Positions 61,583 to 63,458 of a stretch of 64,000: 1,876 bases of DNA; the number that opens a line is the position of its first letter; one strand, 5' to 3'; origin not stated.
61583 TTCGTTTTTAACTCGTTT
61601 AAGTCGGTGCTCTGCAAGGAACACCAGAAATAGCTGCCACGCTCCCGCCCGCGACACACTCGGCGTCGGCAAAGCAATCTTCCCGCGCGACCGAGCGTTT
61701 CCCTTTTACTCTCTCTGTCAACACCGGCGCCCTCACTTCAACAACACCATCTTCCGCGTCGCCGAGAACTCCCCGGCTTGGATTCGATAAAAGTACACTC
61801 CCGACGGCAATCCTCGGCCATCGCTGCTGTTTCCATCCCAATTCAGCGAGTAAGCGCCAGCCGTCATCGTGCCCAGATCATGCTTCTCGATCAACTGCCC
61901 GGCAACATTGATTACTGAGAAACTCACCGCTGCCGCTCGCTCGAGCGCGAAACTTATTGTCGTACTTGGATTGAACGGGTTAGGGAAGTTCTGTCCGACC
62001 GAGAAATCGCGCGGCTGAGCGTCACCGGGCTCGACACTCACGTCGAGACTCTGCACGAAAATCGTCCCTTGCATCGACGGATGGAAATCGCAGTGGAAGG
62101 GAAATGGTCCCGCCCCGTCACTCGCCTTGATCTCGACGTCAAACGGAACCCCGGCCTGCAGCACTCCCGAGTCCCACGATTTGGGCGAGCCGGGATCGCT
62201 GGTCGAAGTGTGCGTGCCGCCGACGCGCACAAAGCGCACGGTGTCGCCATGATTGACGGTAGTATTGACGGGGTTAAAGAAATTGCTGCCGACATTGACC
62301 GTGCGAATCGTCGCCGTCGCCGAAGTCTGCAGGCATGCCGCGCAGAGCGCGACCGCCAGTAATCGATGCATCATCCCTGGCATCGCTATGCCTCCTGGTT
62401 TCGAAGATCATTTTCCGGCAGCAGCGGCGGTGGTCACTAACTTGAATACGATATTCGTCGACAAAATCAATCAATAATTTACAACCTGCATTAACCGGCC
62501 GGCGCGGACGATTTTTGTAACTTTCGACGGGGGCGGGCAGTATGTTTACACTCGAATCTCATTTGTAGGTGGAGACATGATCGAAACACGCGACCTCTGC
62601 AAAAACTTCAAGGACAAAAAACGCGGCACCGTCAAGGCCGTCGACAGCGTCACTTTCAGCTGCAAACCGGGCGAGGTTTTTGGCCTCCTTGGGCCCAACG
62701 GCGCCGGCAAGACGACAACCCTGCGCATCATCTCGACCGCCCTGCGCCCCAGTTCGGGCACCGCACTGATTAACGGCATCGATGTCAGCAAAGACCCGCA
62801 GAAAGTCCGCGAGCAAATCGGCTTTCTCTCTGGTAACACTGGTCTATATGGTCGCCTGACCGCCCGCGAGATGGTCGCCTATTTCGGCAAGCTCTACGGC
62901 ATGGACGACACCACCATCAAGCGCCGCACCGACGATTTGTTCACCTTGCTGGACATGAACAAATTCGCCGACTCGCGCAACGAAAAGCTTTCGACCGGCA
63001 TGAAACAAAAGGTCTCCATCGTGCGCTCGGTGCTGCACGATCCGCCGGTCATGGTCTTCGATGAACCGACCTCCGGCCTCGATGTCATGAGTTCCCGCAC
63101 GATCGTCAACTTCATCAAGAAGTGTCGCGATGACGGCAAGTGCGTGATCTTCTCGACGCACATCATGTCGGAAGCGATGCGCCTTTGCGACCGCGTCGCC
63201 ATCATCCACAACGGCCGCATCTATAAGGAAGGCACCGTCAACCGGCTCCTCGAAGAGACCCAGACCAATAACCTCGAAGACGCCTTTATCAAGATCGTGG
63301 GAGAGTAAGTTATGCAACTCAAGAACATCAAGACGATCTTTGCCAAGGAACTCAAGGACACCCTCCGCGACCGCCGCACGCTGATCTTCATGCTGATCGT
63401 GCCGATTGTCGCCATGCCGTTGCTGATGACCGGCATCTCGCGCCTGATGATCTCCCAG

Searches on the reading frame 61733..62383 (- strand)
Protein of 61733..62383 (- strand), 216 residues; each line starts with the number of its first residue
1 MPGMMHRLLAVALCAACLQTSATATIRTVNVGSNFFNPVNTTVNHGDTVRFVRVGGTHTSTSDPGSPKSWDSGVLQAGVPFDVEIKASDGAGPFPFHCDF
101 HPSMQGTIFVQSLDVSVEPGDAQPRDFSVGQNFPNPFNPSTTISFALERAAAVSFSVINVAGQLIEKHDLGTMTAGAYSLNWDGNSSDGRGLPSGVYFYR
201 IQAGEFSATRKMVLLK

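Call 69: search_protein_families(library=pfam, proteins=[window:61733-62383:-], max_evalue=0.01)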
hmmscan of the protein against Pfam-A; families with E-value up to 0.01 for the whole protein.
window:61733-62383:- (216 aa): 4 families
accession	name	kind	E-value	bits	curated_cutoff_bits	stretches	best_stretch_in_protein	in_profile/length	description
PF13860.13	FlgD_ig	-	4e-12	46.4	27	1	142-203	11-75/79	FlgD Ig-like domain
PF18962.6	Por_Secre_tail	-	1.4e-07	32.2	27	1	133-213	2-74/75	Secretion system C-terminal sorting domain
PF13473.12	Cupredoxin_1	-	6.2e-07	29.8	27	1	9-110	3-104/104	Cupredoxin-like domain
PF13585.12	CHU_C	-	6.9e-05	23.3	27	1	149-203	25-72/86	CHU_C Type IX secretion signal domain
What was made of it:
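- On T9SS cargo (type A CTD, PF18962 / TIGR04183): As a positive control, the window ORF 61733..62383 scores 32-46 bits (call 69).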

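Call 73: search_protein_families(library=pfam, alignment_id=A5, max_evalue=0.001)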
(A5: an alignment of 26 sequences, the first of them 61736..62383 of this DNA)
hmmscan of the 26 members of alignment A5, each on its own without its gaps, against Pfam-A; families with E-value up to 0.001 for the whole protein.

A. member 1, window:61736-62383:- (216 aa): 4 families
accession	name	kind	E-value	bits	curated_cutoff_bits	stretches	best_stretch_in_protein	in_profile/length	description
PF13860.13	FlgD_ig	-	4e-12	46.4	27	1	142-203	11-75/79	FlgD Ig-like domain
PF18962.6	Por_Secre_tail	-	1.4e-07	32.2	27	1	133-213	2-74/75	Secretion system C-terminal sorting domain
PF13473.12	Cupredoxin_1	-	6.2e-07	29.8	27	1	9-110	3-104/104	Cupredoxin-like domain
PF13585.12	CHU_C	-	6.9e-05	23.3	27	1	149-203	25-72/86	CHU_C Type IX secretion signal domain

B. families by the number of members that match (of 26 scanned): 36 families (the first 25 are shown)
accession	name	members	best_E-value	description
PF18962.6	Por_Secre_tail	23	2.2e-12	Secretion system C-terminal sorting domain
PF13860.13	FlgD_ig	17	4e-12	FlgD Ig-like domain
PF13585.12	CHU_C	9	4.5e-06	CHU_C Type IX secretion signal domain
PF01364.23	Peptidase_C25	2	1.6e-58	Peptidase family C25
PF00112.29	Peptidase_C1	2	6.6e-51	Papain family cysteine protease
PF00082.27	Peptidase_S8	2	9.8e-48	Subtilase family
PF13517.12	FG-GAP_3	2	8.2e-42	FG-GAP-like repeat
PF07494.17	Reg_prop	2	1.2e-31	Two component regulator propeller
PF08126.16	Propeptide_C25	2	2.3e-28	Propeptide_C25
PF03785.20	Peptidase_C25_C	2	7.2e-10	Peptidase family C25, C terminal ig-like domain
PF07705.17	CARDB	2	3.3e-07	CARDB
PF24249.1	DUF7452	2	6.4e-06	Domain of unknown function (DUF7452)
PF08309.17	LVIVD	1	1.3e-122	LVIVD repeat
PF00246.29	Peptidase_M14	1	1.4e-72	Zinc carboxypeptidase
PF18911.6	PKD_4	1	3.3e-42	PKD domain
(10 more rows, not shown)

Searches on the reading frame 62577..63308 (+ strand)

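Call 69: search_protein_families(library=pfam, proteins=[window:62577-63308:+], max_evalue=0.01)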
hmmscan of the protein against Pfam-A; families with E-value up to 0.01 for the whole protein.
window:62577-63308:+ (243 aa): 9 families
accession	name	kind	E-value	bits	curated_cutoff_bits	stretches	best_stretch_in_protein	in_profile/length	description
PF00005.33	ABC_tran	-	5.7e-31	108.4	25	1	23-166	2-137/137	ABC transporter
PF13304.12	AAA_21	-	4e-13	50.5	27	2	136-196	236-299/304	AAA domain, putative AbiEii toxin, Type IV TA system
PF02463.25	SMC_N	-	0.00033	20.6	40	1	35-206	27-210/220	RecF/RecN/SMC N terminal domain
PF25199.1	nSTAND_NTPase5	-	0.003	17.8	34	0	30-63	39-73/145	Novel STAND NTPase 5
PF03215.21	Rad17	-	0.004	17.5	23.8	1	21-90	34-102/186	Rad17 P-loop domain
PF13476.12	AAA_23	-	0.005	17.9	27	0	33-56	20-43/201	AAA domain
PF13604.12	AAA_30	-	0.0062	16.7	27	1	32-83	18-68/191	AAA domain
PF13401.12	AAA_22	-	0.0088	16.8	27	0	37-102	10-74/130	AAA domain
PF13166.12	AAA_13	-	0.009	15.2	36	0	155-196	526-570/713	AAA domain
